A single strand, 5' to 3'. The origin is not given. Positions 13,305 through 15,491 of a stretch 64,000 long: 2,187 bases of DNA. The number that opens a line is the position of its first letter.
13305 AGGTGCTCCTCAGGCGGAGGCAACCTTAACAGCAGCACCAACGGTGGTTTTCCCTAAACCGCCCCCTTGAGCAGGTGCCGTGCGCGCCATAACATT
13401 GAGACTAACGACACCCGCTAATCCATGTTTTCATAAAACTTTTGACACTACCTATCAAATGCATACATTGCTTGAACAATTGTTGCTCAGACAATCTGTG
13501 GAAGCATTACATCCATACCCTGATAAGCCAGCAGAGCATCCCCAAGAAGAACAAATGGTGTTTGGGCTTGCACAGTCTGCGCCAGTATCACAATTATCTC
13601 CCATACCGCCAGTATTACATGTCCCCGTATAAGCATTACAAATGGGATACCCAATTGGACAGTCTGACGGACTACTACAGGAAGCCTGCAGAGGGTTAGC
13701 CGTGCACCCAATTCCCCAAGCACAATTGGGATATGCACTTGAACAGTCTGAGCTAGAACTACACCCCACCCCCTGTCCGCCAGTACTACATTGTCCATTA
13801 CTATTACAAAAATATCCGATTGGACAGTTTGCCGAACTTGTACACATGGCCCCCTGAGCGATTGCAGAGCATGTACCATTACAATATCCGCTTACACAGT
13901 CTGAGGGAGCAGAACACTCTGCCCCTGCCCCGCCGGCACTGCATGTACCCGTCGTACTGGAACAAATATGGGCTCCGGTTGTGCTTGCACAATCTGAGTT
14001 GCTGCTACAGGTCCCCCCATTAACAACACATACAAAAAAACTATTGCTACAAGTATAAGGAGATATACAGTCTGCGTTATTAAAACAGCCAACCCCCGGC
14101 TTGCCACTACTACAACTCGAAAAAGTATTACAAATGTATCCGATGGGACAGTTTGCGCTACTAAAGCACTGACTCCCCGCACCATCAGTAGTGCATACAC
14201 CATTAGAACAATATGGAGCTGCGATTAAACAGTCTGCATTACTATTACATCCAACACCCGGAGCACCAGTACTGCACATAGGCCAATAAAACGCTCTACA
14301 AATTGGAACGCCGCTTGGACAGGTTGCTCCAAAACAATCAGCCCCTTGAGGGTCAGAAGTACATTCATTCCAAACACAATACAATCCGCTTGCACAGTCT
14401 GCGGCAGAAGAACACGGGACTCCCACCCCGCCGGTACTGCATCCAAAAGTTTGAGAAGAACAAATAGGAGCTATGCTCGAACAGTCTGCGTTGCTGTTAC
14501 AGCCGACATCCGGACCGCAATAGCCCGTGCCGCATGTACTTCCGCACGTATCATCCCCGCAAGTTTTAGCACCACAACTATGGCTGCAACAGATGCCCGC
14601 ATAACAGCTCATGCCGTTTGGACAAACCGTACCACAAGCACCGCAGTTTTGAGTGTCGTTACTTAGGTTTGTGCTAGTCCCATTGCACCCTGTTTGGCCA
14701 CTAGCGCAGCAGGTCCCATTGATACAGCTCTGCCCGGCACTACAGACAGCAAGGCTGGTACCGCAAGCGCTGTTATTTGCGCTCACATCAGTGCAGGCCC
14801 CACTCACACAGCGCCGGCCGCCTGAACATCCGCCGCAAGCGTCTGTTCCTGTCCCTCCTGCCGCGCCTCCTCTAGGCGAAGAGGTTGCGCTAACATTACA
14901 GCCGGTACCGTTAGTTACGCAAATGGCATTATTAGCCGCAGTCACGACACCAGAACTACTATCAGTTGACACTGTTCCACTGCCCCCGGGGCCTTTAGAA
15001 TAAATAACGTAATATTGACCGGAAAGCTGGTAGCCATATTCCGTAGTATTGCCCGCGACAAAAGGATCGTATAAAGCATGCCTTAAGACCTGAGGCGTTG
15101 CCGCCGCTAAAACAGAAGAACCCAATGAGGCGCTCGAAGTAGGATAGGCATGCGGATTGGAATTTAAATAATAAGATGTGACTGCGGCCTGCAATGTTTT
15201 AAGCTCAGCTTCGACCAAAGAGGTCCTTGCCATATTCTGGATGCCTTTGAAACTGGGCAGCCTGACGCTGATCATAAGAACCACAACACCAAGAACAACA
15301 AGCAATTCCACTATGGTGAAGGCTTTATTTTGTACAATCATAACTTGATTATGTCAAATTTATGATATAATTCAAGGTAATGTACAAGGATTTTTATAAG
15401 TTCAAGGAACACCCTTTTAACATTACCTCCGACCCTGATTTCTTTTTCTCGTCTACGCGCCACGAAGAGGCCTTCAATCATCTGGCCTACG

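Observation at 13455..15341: Type IV pilin-like protein with a ~480-aa extension carrying about 75 cysteines in tandem 4-Cys modules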

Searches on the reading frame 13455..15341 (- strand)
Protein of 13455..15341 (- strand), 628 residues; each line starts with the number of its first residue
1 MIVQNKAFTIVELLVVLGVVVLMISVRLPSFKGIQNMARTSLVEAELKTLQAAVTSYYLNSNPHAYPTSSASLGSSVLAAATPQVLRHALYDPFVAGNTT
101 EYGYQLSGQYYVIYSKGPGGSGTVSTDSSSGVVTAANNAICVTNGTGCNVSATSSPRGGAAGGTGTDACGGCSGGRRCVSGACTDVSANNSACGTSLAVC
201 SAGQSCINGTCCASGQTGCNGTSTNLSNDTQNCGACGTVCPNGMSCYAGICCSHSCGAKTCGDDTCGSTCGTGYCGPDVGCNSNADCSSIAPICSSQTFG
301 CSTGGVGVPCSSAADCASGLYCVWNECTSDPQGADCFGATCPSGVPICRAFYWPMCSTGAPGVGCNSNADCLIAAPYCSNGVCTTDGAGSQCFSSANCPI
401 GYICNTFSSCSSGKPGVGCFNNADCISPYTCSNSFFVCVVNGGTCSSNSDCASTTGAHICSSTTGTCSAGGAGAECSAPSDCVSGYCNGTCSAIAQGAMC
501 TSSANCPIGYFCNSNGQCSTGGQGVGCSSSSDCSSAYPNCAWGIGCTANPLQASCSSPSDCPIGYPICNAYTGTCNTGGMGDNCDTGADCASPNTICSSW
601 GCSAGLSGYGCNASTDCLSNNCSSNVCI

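Call 5: search_protein_families(library=pfam, proteins=[window:13455-15341:-], max_evalue=0.1)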
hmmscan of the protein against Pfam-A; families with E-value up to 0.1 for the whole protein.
window:13455-15341:- (628 aa): 1 family
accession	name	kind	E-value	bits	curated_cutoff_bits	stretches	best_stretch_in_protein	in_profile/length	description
PF07963.17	N_methyl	-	0.099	12.7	21.2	0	5-25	4-24/27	Prokaryotic N-terminal methylation motif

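Call 6: search_protein_families(library=ncbifam, proteins=[window:13455-15341:-], max_evalue=0.1)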
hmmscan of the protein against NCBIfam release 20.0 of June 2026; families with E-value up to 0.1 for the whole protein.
window:13455-15341:- (628 aa): 5 families
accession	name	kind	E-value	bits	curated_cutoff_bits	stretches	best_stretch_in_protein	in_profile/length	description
TIGR01710.1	typeII_sec_gspG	equivalog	2e-07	31.1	88.85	1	7-79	2-72/134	type II secretion system major pseudopilin GspG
NF041013.1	T4P_ComGE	equivalog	7.1e-05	22.8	49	1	4-57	2-56/83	competence type IV pilus minor pilin ComGE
NF040999.1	pilin_ComGC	equivalog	0.0001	22.4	75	1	6-64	2-60/84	competence type IV pilus major pilin ComGC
NF040982.1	ComGD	equivalog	0.0093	16.4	70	1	5-44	1-40/139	competence type IV pilus minor pilin ComGD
NF007862.0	PRK10574.1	equivalog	0.013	15.6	138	1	4-45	3-45/145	prepilin peptidase-dependent pilin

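Call 7: find_homologous_proteins(query=window:13455-15341:-, max_evalue=0.001)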
Query window:13455-15341:- (628 aa): 23 proteins with E <= 0.001 among 8000 candidates.
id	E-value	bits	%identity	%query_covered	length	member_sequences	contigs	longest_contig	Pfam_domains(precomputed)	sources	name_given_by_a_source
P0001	0.0e+0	1372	100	100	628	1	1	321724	-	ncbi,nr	ncbi:MAG: hypothetical protein HQL12_00695 [Candidatus Omnitrophica bacterium]|nr:hypothetical prote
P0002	5.3e-72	262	58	40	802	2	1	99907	PF25059.2,PF00041.28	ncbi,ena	-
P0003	7.2e-25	106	32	64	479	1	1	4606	-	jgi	jgi:hypothetical protein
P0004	4.9e-21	93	42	23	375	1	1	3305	PF00041.28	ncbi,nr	ncbi:MAG: fibronectin type III domain-containing protein, partial [Candidatus Omnitrophica bacterium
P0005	1.7e-20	91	32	29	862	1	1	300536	PF07714.24,PF00069.32,PF04885.20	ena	-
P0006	2.9e-20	91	39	23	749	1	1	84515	PF25059.2,PF21466.4,PF00041.28,PF16656.12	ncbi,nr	ncbi:MAG: fibronectin type III domain-containing protein [Candidatus Omnitrophica bacterium]|nr:fibr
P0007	1.0e-16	79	45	13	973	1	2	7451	PF04885.20,PF24684.2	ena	-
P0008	3.1e-14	71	47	13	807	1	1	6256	PF04885.20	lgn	-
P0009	6.2e-13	66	43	17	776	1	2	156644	PF04885.20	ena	-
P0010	5.7e-11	60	40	14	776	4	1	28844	PF04885.20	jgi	jgi:hypothetical protein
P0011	6.0e-11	60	44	11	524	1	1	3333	PF00147.24,PF04885.20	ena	-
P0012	3.8e-10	57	40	13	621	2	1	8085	PF04885.20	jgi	jgi:hypothetical protein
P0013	3.9e-10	57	40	16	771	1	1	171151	PF04885.20,PF01344.32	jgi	-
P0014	6.9e-9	53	47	12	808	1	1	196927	PF04885.20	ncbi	ncbi:MAG: hypothetical protein ACYDCL_01625 [Myxococcales bacterium]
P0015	1.4e-8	52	47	14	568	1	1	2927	PF01670.24,PF04885.20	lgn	-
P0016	5.3e-7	47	41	14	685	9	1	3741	PF13360.14,PF04885.20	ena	-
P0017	9.0e-7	46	41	14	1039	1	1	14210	PF04885.20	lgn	-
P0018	1.6e-6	45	39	16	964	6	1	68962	PF04885.20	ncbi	ncbi:MAG: hypothetical protein R3B99_10495 [Polyangiales bacterium]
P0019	2.4e-6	45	39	13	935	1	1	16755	PF04885.20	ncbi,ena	-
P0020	6.9e-6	43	46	16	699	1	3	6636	PF04885.20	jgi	jgi:hypothetical protein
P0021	1.0e-4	39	47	11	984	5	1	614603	PF04885.20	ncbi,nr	ncbi:MAG: hypothetical protein H6717_35885 [Polyangiaceae bacterium]|nr:hypothetical protein [Polyan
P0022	4.1e-4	37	46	13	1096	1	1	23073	PF04885.20,PF01344.32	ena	-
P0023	4.4e-4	37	37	18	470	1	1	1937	PF04885.20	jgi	jgi:hypothetical protein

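Call 9: find_encoding_contigs(protein=P0001, flank=10000, max_places=3)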
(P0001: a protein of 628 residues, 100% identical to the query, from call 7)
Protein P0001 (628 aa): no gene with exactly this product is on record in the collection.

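Call 10: find_encoding_contigs(protein=P0002, flank=10000, max_places=3)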
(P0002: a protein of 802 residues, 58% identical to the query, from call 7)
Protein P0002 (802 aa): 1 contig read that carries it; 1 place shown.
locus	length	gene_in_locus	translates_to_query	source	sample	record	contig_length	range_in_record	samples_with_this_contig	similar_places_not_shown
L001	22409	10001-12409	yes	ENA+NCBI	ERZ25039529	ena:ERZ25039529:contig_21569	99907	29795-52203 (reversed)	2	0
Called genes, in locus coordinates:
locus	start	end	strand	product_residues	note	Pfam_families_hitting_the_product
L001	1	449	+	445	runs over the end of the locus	-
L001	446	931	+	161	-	PF00149:Metallophos (faint), PF12850:Metallophos_2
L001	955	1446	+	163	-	PF04677:CwfJ_C_1 (weak), PF11969:DcpS_C, PF01230:HIT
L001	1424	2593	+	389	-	PF01966:HD, PF13286:HD_assoc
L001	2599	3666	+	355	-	PF01590:GAF (weak), PF13492:GAF_3 (faint), PF13487:HD_5, PF01966:HD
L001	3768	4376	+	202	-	PF05036:SPOR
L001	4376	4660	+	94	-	-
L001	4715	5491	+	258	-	PF06347:SH3_4 (faint), PF08239:SH3_3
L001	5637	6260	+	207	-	PF02163:Peptidase_M50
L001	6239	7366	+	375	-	PF00465:Fe-ADH, PF13685:Fe-ADH_2, PF01761:DHQ_synthase, PF24621:DHQS_C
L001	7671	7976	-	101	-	-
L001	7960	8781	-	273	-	PF13191:AAA_16, PF01637:ATPase_2 (faint), PF13173:AAA_14 (weak), PF13245:AAA_19 (weak), PF13401:AAA_22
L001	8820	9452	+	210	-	PF11967:RecO_N, PF02565:RecO_C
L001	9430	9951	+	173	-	-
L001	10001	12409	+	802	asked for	PF00041:fn3, PF25059:FN3_DSCAM-DSCAML_C (faint), PF00041:fn3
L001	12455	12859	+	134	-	-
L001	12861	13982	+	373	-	PF07963:N_methyl (weak), PF13385:Laminin_G_3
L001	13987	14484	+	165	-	-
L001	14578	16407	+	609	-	PF03958:Secretin_N, PF00263:Secretin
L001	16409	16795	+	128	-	PF00072:Response_reg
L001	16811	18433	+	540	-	PF05157:MshEN, PF00437:T2SSE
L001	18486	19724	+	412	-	PF28597:T2SSF_N, PF00482:T2SSF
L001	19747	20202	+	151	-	-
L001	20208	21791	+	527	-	PF11104:PilM_2, PF14450:FtsA (faint)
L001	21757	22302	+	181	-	-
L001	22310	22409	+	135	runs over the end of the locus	-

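Call 11: find_encoding_contigs(protein=P0006, flank=10000, max_places=3)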
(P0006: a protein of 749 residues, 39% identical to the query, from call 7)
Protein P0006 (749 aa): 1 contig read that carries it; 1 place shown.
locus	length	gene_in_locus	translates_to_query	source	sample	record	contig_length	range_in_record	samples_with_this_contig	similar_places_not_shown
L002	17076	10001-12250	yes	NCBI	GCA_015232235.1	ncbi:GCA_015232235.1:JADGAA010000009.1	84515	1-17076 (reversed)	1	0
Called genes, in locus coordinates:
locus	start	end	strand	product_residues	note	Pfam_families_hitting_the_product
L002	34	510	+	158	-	-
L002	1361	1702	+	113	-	PF15569:Imm40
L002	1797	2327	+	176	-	PF05593:RHS_repeat (faint)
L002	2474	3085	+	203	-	PF01797:Y1_Tnp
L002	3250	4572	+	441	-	-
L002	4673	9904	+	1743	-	-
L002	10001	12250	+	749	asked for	PF16656:Pur_ac_phosph_N (faint), PF25059:FN3_DSCAM-DSCAML_C (faint), PF00041:fn3, PF21466:GH101_dom-5 (faint), PF00041:fn3 (weak)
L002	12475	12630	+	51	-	PF01165:Ribosomal_S21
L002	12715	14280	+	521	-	PF02142:MGS, PF01808:AICARFT_IMPCHas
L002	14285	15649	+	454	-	PF08245:Mur_ligase_M (weak), PF02875:Mur_ligase_C, PF27239:FOL3_C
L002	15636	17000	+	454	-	PF10396:TrmE_N, PF12631:MnmE_helical, PF02421:FeoB_N, PF04548:AIG1 (weak), PF00350:Dynamin_N (faint), PF01926:MMR_HSR1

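Call 19: search_protein_families(library=pfam, proteins=[P0003], max_evalue=10)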
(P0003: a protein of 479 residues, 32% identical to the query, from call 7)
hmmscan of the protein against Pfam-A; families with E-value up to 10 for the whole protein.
P0003 (479 aa): 2 families
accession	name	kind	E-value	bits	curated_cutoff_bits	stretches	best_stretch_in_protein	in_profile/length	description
PF04706.18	Dickkopf_N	-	0.0029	18.4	25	5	349-396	2-51/51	Dickkopf N-terminal cysteine-rich region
PF23416.1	DUF7107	-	0.0041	17.8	24.6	3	378-422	2-46/48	Domain of unknown function (DUF7107)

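Call 38: search_solved_structures(query=window:13455-15341:-, max_evalue=1)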
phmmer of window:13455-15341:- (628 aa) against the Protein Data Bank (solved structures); distinct sequences matched with E-value up to 1: 12.
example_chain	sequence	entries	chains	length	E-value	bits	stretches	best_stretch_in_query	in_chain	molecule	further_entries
9egp_A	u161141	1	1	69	1.1e-05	27.6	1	4-60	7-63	Geopilin domain 1 protein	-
7tgg_A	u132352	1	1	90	0.00022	23.3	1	4-67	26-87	Geopilin domain 1 protein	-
8p3b_A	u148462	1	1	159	0.00029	22.8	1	8-76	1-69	Fimbrial protein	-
5kua_A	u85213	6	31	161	0.00031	22.7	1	8-76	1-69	pilin | Neisseria meningitidis PilE variant SB-GATDH | Neisseria meningitidis PilE, SB-DATDH variant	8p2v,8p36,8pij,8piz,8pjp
8pfb_G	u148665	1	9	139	0.00037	22.5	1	8-68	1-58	Type IV pilin PilE1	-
2hi2_A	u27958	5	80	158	0.00039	22.4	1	8-76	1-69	Fimbrial protein | PilA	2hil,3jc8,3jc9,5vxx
1ay2_A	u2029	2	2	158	0.00077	21.4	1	8-74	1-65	TYPE 4 PILIN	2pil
2m7g_A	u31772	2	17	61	0.0016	20.4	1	8-67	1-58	Geopilin domain 1 protein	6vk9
5wda_A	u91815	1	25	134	0.0055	18.6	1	8-90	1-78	General secretion pathway protein G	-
6xxd_A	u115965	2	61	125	0.082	14.8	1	8-83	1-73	PilA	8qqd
8d9z_D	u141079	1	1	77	0.38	12.5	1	237-289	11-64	Long neurotoxin 1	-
3g20_A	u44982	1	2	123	0.51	12.1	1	23-135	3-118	Type II secretion protein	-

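Call 58: search_protein_families(library=pfam, proteins=[P0002], max_evalue=0.001)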
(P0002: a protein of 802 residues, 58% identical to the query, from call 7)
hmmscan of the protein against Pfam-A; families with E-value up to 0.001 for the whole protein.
P0002 (802 aa): 4 families
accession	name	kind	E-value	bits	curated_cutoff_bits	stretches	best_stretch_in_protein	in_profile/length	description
PF00041.27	fn3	-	1.2e-40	138.1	25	4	351-431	2-82/84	Fibronectin type III domain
PF25059.1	FN3_DSCAM-DSCAML_C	-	5.1e-13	49.6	39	0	638-690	16-75/89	DSCAM/DSCAML C-terminal Fn3-like domain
PF05203.21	Hom_end_hint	-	6.3e-05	23.5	32.1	1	459-508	1-50/228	Hom_end-associated Hint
PF16656.11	Pur_ac_phosph_N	-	0.00032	21.7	30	0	364-420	28-83/93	Purple acid Phosphatase, N-terminal domain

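Call 76: predict_structure(alignment_id=A4)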
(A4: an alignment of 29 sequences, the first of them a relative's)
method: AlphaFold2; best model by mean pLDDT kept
length: 628 residues; sequences in the alignment: 29
mean_pLDDT: 68.5   pTM: 0.37
mean pLDDT of the five models: 68.5, 67.7, 65.1, 64.3, 60.8
residues with pLDDT >= 90: 116; 70-90: 265; 50-70: 77; < 50: 170
segments of 3 or more residues with pLDDT < 50: 151-175, 188-228, 235-237, 255-303, 326-351, 485-508
pLDDT, mean of each block of 10 residues (from residue 1): 67 94 90 91 95 96 90 86 92 80 94 95 95 95 90 33 37 50 56 37 38 33 43 59 74 52 31 28 31 29 65 78 55 30 34 70 79 76 74 76 82 81 83 83 63 56 66 80 52 34 46 82 80 83 80 83 83 83 77 77 78 82 88
secondary structure, 60 per line:
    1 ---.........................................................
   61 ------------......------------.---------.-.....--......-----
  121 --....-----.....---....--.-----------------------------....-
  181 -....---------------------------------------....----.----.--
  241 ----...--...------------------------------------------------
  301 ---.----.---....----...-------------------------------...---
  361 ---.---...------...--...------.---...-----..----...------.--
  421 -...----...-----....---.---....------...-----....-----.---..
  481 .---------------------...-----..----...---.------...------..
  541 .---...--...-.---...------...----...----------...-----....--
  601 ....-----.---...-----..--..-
elements in order: H4-60 H73-78 E103-107 E110-115 E123-126 E132-136 E140-143 E176-179 E182-185 H225-228 E245-247 E250-252 E321-323 E355-357 E377-379 E382-384 E409-411 E429-431 E437-440 H448-451 E458-460 E466-469 E517-519 E539-541 E545-547 E567-569 E574-576 E595-598 E601-604

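Call 78: fold_search(model_id=the predicted structure, library=pdb)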
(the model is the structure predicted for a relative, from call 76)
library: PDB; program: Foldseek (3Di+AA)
matches with E <= 10: 58; with E <= 0.001: 0
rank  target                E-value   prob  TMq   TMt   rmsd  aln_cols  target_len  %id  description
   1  5o57_MODEL_1_A        8.6e-01  0.38  0.08  0.39  12.9        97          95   21  Solution Structure of the N-terminal Region of Dkk4 (released 2018-06-13)
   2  4ogm_A                1.0e+00  0.54  0.10  0.12   3.4        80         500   22  MBP-fusion protein of PilA1 residues 26-159 (released 2015-01-14)
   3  6t8s_AAA              1.0e+00  0.33  0.09  0.37   4.9        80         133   24  Structure of the major Type IV pilin PilA1 from Clostridium difficile (released 2020-03-25)
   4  6t8s_BBB              1.1e+00  0.54  0.10  0.41   3.4        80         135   22  Structure of the major Type IV pilin PilA1 from Clostridium difficile (released 2020-03-25)
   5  3fju_B                1.1e+00  0.38  0.04  0.36   9.4        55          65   22  Ascaris suum carboxypeptidase inhibitor in complex with human carboxypeptidase A1 (released 2008-12-30)
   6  1h9i_I                1.2e+00  0.63  0.04  0.64   1.2        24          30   25  COMPLEX OF EETI-II MUTANT WITH PORCINE TRYPSIN (released 2004-07-26)
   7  2qsk                  1.4e+00  0.14  0.04  0.23  10.1        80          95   26  Atomic-resolution crystal structure of the Recombinant form of Scytovirin (released 2007-11-27)
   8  1w7z_A                1.6e+00  0.69  0.04  0.70   1.1        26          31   19  Crystal structure of the free (uncomplexed) Ecballium elaterium trypsin inhibitor (EETI-II) (released 2005-11-01)
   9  1ay2_A                1.6e+00  0.63  0.08  0.27   2.8        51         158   31  STRUCTURE OF THE FIBER-FORMING PROTEIN PILIN AT 2.6 ANGSTROMS RESOLUTION (released 1998-04-29)
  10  1s6x_MODEL_1_A        1.7e+00  0.63  0.05  0.68   2.0        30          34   33  Solution structure of VSTx (released 2005-03-22)
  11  8pfb_D                1.8e+00  0.11  0.10  0.41  11.3       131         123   15  Structure of a heteropolymeric type 4 pilus from a monoderm bacterium (released 2023-11-22)
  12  1la4_MODEL_1_A        1.9e+00  0.69  0.04  0.72   1.0        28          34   28  Solution Structure of SGTx1 (released 2003-11-11)
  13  1h9h_I                2.0e+00  0.60  0.04  0.69   0.8        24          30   21  COMPLEX OF EETI-II WITH PORCINE TRYPSIN (released 2004-07-26)
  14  1g9p_MODEL_1_A        2.1e+00  0.41  0.04  0.49   1.7        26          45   42  SOLUTION STRUCTURE OF THE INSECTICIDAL CALCIUM CHANNEL BLOCKER OMEGA-ATRACOTOXIN-HV2A (released 2002-02-21)
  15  6t8s_CCC              2.1e+00  0.21  0.10  0.39   4.6        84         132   24  Structure of the major Type IV pilin PilA1 from Clostridium difficile (released 2020-03-25)
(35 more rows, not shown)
